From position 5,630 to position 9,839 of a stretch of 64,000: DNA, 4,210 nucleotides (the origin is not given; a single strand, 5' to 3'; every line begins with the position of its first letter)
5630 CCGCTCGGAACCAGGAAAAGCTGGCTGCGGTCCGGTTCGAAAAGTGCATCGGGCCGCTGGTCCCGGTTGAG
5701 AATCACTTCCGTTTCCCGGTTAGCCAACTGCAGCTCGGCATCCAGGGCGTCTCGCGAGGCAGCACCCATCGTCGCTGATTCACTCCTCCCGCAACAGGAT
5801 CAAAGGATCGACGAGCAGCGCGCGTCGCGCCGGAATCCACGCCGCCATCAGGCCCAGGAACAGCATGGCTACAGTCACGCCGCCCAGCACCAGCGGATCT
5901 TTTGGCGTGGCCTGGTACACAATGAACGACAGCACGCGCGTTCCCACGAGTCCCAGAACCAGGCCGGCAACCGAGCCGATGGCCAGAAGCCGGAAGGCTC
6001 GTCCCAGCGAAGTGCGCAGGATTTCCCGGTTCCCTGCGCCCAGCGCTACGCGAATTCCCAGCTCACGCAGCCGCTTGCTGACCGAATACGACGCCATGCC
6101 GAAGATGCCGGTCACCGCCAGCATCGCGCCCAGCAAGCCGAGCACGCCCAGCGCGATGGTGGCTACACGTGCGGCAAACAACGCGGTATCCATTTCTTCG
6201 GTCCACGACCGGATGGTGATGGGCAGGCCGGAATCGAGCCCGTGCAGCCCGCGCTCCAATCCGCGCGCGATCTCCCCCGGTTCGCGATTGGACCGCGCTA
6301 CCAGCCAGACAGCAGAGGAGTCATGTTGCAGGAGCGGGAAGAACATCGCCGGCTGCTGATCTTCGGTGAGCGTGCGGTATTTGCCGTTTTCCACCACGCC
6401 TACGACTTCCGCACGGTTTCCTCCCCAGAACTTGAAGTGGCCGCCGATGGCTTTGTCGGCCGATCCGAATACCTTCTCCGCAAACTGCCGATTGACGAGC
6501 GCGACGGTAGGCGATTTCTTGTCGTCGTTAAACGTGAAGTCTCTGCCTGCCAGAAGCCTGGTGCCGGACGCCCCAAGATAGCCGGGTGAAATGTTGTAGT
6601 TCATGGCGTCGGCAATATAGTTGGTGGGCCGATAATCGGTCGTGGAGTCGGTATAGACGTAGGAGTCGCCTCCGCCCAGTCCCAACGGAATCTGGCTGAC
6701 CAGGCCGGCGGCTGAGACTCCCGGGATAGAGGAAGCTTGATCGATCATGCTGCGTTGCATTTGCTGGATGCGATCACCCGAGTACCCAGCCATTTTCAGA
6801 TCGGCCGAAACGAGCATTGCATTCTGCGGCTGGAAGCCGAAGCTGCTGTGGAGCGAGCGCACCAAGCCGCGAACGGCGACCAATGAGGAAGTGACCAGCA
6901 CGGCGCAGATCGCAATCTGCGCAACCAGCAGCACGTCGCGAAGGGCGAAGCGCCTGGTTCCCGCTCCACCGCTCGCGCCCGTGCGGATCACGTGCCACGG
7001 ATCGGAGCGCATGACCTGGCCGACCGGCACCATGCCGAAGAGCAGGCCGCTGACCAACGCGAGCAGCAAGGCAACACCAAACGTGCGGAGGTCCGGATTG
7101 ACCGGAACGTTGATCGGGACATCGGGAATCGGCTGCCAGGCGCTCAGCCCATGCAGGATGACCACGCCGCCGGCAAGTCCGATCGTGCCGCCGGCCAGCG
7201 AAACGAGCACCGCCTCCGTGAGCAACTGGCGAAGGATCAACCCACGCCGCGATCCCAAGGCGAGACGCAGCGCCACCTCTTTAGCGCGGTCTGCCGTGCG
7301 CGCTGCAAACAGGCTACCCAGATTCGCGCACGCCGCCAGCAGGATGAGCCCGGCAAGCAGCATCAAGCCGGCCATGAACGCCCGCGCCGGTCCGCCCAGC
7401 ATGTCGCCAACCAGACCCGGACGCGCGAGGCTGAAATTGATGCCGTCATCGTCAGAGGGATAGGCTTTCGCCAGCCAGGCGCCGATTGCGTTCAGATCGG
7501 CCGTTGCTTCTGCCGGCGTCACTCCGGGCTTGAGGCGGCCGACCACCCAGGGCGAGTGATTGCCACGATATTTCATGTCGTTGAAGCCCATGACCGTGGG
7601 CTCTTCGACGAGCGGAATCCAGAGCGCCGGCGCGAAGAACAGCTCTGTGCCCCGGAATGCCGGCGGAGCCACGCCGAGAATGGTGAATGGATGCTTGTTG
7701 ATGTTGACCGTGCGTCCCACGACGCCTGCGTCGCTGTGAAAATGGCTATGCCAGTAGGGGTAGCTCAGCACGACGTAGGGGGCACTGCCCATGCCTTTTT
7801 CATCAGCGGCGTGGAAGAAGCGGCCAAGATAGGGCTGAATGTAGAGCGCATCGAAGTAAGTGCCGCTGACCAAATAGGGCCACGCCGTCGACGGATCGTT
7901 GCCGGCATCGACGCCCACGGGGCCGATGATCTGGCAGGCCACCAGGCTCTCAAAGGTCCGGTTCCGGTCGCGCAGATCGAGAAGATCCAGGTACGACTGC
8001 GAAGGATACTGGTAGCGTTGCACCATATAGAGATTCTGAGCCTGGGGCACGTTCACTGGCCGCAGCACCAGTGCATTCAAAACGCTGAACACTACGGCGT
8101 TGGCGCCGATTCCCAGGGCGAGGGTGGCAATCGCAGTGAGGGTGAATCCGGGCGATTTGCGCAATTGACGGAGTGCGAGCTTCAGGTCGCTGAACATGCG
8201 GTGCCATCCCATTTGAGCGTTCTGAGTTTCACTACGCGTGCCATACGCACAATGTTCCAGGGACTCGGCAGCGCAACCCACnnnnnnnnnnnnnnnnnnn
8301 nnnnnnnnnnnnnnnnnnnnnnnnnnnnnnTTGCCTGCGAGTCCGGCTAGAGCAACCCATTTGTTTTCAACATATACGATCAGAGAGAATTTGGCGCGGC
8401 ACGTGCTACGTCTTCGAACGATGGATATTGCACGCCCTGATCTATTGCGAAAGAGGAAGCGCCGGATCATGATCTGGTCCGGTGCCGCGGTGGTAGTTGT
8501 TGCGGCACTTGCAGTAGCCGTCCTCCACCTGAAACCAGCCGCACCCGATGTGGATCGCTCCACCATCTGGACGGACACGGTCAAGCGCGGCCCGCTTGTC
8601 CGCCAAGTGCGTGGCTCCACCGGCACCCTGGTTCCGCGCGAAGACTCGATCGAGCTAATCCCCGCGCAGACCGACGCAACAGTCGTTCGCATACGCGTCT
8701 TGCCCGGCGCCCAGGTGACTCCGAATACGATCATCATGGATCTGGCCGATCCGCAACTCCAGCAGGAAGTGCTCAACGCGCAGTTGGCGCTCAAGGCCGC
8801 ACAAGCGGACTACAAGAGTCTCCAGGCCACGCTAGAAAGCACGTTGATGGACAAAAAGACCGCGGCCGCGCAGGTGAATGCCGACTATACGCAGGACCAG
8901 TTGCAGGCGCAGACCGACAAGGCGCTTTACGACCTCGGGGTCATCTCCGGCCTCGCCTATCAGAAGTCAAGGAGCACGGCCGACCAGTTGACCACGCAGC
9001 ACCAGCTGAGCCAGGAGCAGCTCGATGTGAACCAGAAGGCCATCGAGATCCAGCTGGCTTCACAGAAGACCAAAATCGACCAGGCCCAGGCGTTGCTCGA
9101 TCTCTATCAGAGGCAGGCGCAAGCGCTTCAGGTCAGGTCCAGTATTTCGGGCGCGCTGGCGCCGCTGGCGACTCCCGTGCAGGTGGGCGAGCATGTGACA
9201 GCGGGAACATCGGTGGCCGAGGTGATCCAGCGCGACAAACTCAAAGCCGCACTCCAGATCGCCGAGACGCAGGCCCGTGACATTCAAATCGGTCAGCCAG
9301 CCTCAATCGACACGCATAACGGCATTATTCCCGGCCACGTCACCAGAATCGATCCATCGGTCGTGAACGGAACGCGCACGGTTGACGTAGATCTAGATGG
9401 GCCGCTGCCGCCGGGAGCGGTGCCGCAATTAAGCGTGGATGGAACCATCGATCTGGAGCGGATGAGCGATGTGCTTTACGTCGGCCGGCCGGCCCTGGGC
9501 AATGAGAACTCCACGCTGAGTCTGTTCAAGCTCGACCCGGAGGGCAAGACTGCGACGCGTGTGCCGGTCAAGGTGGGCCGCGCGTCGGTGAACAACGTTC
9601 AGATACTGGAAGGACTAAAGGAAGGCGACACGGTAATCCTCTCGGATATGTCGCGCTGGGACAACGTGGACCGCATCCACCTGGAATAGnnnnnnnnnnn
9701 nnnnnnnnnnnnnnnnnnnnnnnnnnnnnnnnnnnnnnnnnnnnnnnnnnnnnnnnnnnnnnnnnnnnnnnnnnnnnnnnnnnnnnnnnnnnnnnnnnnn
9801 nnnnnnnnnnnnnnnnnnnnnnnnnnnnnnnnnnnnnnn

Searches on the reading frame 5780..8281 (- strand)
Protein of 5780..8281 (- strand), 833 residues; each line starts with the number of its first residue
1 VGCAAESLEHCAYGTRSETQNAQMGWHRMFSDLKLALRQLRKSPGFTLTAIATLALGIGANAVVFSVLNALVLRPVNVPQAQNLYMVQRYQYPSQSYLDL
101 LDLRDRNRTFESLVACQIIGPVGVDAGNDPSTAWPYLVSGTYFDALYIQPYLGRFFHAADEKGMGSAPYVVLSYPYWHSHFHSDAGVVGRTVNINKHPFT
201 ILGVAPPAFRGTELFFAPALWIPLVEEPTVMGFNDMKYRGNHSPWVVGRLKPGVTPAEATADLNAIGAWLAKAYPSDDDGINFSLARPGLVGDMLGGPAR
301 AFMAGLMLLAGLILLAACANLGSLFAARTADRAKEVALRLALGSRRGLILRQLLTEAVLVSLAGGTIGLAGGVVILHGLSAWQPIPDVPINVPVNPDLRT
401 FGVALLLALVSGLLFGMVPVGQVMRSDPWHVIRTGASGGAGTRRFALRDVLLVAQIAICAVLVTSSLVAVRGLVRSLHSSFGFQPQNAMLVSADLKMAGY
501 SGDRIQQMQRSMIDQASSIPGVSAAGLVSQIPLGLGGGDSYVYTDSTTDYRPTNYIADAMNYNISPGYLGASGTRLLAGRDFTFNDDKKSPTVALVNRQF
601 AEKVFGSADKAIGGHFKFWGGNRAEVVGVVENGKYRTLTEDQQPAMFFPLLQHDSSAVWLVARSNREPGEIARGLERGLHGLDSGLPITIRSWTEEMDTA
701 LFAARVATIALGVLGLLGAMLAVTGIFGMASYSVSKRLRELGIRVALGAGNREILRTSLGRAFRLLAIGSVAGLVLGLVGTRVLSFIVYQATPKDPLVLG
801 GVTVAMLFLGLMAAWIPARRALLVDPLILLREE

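Call 9: search_protein_families(library=pfam, proteins=[window:5780-8281:-], max_evalue=0.001)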
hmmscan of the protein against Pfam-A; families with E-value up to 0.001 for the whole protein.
window:5780-8281:- (833 aa): 2 families
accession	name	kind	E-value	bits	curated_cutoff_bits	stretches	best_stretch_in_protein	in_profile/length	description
PF12704.14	MacB_PCD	-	1.5e-36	127.1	27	2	47-265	1-206/207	MacB-like periplasmic core domain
PF02687.27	FtsX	-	2.7e-25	89.2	25.5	2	308-428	2-120/120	FtsX-like permease C-terminal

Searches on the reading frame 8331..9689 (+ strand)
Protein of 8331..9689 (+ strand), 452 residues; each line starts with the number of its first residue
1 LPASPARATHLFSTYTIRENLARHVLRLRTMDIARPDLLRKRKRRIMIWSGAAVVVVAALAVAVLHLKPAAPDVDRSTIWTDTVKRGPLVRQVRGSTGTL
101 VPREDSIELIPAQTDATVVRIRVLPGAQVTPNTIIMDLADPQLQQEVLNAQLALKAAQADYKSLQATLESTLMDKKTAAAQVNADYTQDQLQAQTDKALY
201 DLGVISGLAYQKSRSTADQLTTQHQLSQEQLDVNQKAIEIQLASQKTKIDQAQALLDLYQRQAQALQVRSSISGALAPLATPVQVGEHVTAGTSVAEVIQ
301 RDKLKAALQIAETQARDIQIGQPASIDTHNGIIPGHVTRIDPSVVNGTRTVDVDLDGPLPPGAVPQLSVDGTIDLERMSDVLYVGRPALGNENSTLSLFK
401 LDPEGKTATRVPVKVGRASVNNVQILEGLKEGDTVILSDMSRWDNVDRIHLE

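Call 3: search_protein_families(library=pfam, proteins=[window:8331-9689:+], max_evalue=0.01)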
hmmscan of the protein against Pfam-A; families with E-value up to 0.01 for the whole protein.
window:8331-9689:+ (452 aa): 2 families
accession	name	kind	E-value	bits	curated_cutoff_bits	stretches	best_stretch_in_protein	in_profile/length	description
PF13437.12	HlyD_3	-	5e-11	43.7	22.2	1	268-358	2-96/106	HlyD family secretion protein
PF16576.10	HlyD_D23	-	2.5e-09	37.2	30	1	97-353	9-197/214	Barrel-sandwich domain of CusB or HlyD membrane-fusion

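Call 4: search_protein_families(library=ncbifam, proteins=[window:8331-9689:+], max_evalue=0.01)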
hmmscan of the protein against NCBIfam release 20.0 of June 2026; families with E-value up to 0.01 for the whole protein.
window:8331-9689:+ (452 aa): 7 families
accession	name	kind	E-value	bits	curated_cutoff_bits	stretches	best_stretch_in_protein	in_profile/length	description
TIGR01730.1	RND_mfp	subfamily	4.4e-27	94.9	94.9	1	211-440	84-310/322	efflux RND transporter periplasmic adaptor subunit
TIGR00999.1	8a0102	subfamily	2.9e-17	62.7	319.3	1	174-437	17-264/271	CzcB/NccB family metal efflux transporter periplasmic adaptor subunit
NF038010.1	ABC_adapt_DarC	equivalog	4e-14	52.2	450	1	41-451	9-416/417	darobactin export ABC transporter periplasmic adaptor subunit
TIGR00998.1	8a0101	subfamily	3.3e-10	39.4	390.8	1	117-341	52-282/334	EmrA/EmrK family multidrug efflux transporter periplasmic adaptor subunit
NF007785.0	PRK10476.1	equivalog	3.6e-07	29.3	376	1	119-344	60-288/347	multidrug transporter subunit MdtN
NF007850.1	PRK10559.1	equivalog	5.6e-05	22.4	400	1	186-352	76-234/303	p-hydroxybenzoic acid efflux pump subunit AaeA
TIGR03794.1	NHLM_micro_HlyD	equivalog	0.00073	18.5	156.2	0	89-264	42-219/421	NHLP bacteriocin system secretion protein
